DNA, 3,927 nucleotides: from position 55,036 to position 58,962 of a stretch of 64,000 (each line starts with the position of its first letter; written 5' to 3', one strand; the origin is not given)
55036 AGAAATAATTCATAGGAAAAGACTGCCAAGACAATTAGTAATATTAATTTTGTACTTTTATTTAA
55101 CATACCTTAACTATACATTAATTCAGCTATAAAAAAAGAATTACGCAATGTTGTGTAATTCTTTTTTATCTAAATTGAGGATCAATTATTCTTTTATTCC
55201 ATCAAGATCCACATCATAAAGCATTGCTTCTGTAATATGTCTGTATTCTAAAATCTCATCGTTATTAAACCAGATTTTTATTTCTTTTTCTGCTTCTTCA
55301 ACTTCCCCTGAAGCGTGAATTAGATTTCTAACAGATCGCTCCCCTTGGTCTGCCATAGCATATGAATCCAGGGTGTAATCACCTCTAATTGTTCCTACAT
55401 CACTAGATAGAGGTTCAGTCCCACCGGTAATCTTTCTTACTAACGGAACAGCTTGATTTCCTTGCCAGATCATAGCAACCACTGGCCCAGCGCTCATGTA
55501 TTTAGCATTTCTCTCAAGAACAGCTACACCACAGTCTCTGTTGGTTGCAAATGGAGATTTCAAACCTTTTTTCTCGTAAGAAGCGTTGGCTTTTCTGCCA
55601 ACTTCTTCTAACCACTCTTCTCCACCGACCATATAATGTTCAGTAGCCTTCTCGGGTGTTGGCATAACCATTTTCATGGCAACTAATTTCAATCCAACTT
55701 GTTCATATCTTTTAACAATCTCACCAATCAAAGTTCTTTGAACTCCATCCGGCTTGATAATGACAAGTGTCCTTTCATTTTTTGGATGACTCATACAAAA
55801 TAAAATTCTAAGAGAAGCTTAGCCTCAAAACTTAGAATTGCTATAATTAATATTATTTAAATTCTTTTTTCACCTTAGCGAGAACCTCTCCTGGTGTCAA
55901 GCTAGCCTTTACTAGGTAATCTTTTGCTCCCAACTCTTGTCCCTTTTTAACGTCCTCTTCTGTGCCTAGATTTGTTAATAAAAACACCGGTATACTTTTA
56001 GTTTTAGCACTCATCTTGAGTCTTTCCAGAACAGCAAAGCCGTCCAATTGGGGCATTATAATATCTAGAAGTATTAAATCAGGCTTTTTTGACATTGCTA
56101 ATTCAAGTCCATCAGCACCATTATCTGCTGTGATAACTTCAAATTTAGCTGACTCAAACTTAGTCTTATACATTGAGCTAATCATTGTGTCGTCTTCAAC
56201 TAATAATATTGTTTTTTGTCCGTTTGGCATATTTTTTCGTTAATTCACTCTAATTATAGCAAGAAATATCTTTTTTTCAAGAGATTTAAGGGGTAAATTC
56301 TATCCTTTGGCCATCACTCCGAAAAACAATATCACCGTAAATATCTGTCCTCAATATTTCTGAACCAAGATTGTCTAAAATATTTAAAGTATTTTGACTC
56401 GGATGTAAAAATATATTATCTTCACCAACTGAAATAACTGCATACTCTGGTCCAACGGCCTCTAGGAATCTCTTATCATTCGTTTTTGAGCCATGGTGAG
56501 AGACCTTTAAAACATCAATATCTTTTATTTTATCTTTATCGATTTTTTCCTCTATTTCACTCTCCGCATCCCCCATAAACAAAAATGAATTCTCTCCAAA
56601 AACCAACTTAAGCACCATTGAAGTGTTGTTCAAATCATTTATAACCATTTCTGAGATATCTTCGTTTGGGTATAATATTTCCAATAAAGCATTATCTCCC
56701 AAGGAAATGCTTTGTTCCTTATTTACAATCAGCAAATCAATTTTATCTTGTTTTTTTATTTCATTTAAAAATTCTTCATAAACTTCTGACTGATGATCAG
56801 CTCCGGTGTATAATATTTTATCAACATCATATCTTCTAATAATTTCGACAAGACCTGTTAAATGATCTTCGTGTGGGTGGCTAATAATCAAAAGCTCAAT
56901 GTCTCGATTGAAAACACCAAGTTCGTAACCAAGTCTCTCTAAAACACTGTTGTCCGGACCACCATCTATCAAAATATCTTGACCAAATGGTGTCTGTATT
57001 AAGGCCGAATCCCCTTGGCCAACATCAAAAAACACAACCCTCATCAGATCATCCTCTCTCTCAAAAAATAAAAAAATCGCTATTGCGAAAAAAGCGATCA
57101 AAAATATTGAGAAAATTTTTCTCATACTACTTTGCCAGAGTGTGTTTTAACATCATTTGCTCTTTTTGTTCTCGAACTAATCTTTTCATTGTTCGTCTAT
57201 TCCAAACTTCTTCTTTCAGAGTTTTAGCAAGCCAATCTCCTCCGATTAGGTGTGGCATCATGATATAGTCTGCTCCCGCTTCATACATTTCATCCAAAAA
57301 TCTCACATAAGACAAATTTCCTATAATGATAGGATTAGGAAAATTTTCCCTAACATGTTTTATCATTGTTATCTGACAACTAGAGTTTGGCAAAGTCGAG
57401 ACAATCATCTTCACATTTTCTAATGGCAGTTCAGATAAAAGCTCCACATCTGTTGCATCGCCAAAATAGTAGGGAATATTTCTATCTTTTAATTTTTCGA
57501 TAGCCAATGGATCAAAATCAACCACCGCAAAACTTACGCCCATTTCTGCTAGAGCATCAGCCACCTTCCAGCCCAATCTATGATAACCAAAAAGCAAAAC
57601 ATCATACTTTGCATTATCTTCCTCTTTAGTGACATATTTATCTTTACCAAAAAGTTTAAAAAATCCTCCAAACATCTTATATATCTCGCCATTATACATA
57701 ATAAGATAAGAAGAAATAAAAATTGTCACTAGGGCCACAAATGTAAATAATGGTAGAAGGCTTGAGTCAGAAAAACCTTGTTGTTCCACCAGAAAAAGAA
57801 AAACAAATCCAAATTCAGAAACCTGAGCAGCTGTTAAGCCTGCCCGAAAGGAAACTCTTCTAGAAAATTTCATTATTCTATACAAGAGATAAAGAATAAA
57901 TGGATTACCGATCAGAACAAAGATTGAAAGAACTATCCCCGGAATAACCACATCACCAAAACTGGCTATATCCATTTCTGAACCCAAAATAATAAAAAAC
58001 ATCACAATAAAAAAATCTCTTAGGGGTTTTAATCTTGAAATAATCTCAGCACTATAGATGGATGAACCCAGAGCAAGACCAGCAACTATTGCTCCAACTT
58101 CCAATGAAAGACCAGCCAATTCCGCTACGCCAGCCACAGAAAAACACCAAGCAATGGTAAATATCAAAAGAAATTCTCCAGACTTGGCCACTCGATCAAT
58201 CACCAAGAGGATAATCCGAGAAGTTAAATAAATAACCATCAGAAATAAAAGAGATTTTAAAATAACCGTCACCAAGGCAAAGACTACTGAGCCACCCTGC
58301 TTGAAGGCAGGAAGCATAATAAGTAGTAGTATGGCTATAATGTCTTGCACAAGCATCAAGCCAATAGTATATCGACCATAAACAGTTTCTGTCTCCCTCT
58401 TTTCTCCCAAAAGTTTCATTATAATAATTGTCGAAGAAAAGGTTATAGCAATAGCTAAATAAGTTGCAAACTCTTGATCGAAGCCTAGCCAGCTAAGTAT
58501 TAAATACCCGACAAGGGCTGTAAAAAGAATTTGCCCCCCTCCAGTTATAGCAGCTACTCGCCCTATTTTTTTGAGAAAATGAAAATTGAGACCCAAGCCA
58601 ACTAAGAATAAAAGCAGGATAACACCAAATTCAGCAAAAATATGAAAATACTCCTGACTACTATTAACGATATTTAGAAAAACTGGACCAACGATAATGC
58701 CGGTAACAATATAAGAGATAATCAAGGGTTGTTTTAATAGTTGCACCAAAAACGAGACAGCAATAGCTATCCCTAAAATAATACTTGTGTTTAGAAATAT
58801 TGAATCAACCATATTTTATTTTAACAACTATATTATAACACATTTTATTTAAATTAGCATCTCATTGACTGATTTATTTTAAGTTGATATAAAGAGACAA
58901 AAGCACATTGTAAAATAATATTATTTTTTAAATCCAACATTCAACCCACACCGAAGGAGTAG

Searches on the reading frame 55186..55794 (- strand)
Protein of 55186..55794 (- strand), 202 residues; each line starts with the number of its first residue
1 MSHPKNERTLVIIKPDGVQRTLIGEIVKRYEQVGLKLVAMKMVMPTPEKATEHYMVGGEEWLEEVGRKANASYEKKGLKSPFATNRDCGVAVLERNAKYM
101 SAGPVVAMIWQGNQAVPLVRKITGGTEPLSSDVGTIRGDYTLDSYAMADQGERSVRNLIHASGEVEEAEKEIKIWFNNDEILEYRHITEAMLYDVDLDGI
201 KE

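Call 7: search_protein_families(library=pfam, proteins=[window:55186-55794:-])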
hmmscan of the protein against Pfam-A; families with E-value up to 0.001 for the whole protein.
window:55186-55794:- (202 aa): 1 family
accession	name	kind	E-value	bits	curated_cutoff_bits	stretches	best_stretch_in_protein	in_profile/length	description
PF00334.24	NDK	-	6.5e-39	133.3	27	2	94-181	58-135/135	Nucleoside diphosphate kinase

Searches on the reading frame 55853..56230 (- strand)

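Call 7: search_protein_families(library=pfam, proteins=[window:55853-56230:-])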
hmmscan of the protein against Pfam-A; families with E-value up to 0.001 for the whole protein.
window:55853-56230:- (125 aa): 1 family
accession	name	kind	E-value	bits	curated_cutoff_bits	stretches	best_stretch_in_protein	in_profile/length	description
PF00072.30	Response_reg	-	1.7e-23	83.4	30.2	1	8-119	1-109/111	Response regulator receiver domain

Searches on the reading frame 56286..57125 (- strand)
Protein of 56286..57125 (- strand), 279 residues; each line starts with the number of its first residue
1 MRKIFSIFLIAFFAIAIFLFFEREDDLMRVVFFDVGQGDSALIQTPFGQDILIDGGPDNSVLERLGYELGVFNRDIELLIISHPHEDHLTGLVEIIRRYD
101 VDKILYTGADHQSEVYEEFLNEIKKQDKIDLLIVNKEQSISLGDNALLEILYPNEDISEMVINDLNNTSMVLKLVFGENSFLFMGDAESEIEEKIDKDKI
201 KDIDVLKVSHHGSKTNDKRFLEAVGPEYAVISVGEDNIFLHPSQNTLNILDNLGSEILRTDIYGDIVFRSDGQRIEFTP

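Call 7: search_protein_families(library=pfam, proteins=[window:56286-57125:-])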
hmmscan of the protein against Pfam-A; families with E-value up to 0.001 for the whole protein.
window:56286-57125:- (279 aa): 3 families
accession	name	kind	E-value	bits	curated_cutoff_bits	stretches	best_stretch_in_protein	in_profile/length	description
PF00753.33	Lactamase_B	-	3.3e-18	66.8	22.7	1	34-234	2-195/196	Metallo-beta-lactamase superfamily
PF12706.13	Lactamase_B_2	-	3.8e-07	30.3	27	1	51-206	3-160/200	Beta-lactamase superfamily domain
PF13483.12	Lactamase_B_3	-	0.0005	20.5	24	0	41-218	10-141/160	Beta-lactamase superfamily domain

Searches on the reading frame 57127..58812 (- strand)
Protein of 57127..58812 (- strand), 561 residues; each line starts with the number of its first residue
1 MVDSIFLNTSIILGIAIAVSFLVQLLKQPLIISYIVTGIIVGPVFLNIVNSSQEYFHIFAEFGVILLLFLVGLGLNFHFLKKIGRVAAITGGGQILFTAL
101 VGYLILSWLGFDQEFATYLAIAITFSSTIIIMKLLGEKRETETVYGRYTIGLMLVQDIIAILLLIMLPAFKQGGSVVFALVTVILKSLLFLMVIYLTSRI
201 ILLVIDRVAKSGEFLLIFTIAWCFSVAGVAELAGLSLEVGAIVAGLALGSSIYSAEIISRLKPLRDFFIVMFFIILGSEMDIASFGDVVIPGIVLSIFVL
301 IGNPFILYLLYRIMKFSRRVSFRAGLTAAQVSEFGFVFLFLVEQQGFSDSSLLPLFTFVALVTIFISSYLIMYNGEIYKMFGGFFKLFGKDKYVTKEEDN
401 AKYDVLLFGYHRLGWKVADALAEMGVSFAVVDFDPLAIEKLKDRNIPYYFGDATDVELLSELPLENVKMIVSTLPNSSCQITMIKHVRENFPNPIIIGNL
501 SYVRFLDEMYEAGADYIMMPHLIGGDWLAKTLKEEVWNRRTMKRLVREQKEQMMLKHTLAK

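Call 7: search_protein_families(library=pfam, proteins=[window:57127-58812:-])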
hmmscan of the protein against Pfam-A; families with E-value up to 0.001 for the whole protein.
window:57127-58812:- (561 aa): 3 families
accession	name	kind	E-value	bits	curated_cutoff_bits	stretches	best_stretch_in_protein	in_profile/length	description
PF00999.27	Na_H_Exchanger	-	6.8e-53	180.3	26.2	1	15-367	4-365/375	Sodium/hydrogen exchanger, transmembrane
PF02254.24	TrkA_N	-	1.7e-19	70.7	23.8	1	406-520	2-116/116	TrkA-N domain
PF03812.18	KdgT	-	0.00022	21.2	25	1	242-329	171-257/305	2-keto-3-deoxygluconate permease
